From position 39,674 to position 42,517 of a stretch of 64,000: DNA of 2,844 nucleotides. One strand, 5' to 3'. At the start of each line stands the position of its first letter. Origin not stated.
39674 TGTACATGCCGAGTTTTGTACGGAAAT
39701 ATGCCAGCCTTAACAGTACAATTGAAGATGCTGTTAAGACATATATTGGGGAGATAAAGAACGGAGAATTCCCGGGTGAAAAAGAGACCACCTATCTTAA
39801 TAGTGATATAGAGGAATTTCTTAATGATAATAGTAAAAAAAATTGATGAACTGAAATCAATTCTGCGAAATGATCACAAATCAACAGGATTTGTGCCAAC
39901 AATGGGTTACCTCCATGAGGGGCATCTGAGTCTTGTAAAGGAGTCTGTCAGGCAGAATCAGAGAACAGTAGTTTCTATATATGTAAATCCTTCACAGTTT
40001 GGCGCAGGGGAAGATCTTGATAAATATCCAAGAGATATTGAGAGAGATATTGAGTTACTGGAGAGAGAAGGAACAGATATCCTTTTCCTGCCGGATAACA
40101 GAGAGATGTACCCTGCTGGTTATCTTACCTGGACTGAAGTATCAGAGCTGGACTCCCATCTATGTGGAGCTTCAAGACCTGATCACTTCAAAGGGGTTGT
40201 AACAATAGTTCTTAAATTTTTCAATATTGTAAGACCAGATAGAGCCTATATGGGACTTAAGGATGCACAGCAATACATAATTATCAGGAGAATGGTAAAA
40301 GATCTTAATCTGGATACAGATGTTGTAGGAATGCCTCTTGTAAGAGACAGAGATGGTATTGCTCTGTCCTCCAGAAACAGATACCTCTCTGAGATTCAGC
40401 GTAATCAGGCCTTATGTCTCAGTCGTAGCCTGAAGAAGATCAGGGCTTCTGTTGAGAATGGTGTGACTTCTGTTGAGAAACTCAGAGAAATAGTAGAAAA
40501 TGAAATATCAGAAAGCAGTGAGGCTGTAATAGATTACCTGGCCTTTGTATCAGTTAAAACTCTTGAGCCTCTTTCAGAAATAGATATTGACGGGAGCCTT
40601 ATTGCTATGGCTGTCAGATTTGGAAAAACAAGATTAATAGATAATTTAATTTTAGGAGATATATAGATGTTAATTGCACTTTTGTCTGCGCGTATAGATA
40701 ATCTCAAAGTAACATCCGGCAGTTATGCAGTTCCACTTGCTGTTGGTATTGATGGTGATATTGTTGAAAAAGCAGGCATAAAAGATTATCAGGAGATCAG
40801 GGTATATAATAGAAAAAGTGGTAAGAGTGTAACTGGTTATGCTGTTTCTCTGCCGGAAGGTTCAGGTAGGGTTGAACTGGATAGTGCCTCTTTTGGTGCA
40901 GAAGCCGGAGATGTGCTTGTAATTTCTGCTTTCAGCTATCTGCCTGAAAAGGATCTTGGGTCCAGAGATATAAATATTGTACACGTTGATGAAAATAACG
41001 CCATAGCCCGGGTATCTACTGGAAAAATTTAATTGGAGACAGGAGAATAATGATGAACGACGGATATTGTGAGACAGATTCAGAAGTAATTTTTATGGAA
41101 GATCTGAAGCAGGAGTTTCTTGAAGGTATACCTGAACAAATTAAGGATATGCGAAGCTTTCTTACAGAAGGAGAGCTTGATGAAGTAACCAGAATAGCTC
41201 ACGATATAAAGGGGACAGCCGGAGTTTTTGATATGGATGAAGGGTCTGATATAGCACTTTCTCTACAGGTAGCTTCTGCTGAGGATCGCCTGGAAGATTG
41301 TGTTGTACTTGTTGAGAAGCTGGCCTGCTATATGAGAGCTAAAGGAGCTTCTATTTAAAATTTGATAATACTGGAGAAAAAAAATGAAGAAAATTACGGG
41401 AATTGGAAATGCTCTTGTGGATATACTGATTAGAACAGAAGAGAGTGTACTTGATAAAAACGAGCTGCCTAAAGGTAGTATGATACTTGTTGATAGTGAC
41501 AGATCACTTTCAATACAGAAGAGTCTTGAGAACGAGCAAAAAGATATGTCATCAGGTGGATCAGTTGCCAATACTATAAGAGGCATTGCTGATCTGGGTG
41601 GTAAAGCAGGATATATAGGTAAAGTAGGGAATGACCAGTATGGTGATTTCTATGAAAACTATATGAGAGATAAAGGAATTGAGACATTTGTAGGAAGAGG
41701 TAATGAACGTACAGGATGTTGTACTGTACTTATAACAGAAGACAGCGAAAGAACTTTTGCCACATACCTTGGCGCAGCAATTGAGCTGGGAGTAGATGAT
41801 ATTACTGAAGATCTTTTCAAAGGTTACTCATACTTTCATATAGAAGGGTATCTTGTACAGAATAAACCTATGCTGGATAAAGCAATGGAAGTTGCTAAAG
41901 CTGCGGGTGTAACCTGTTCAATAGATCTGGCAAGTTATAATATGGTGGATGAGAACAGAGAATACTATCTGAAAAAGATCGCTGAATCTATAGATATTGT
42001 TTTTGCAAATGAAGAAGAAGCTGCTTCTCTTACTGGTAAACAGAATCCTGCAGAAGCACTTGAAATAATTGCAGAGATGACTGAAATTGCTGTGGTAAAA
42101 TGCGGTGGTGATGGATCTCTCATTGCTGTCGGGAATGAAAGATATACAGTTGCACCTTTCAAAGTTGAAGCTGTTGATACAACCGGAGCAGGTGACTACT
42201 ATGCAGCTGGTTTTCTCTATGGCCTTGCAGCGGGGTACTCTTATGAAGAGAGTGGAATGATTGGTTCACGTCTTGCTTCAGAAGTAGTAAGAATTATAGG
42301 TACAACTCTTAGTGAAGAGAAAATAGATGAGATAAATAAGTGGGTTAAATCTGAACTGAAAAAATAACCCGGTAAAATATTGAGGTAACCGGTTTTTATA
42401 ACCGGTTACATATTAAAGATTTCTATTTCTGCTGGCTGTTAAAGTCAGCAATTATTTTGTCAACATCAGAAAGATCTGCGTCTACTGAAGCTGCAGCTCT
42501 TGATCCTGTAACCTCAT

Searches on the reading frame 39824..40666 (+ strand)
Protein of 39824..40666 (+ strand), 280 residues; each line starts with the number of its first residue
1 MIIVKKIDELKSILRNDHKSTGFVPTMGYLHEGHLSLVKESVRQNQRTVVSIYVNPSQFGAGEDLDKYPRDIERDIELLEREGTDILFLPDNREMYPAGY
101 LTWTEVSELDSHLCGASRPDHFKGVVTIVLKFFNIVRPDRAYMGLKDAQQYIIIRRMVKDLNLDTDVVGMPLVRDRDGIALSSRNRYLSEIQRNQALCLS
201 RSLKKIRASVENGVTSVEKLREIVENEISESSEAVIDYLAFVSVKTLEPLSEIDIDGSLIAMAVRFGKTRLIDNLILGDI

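Call 46: search_protein_families(library=pfam, proteins=[window:39824-40666:+], max_evalue=0.0001)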
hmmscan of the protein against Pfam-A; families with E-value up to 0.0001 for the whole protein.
window:39824-40666:+ (280 aa): 1 family
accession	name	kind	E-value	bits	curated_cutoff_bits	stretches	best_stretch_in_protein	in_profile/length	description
PF02569.21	Pantoate_ligase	-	1.6e-101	339.4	20.7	1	3-276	2-268/268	Pantoate-beta-alanine ligase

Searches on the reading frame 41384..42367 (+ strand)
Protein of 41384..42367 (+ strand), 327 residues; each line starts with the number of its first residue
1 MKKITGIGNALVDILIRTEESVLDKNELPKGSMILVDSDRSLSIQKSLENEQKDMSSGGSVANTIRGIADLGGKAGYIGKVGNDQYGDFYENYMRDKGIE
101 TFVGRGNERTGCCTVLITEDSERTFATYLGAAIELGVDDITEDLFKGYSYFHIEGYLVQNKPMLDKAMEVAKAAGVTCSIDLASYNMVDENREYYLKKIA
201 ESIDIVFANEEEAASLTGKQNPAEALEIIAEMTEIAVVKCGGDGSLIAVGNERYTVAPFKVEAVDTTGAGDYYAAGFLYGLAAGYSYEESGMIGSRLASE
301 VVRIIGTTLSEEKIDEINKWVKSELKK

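Call 47: search_protein_families(library=pfam, proteins=[window:41384-42367:+], max_evalue=0.0001)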
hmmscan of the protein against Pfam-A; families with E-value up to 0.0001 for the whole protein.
window:41384-42367:+ (327 aa): 1 family
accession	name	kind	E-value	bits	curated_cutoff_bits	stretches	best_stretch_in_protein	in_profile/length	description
PF00294.29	PfkB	-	2.9e-56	191.5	25.8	1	49-312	27-300/302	pfkB family carbohydrate kinase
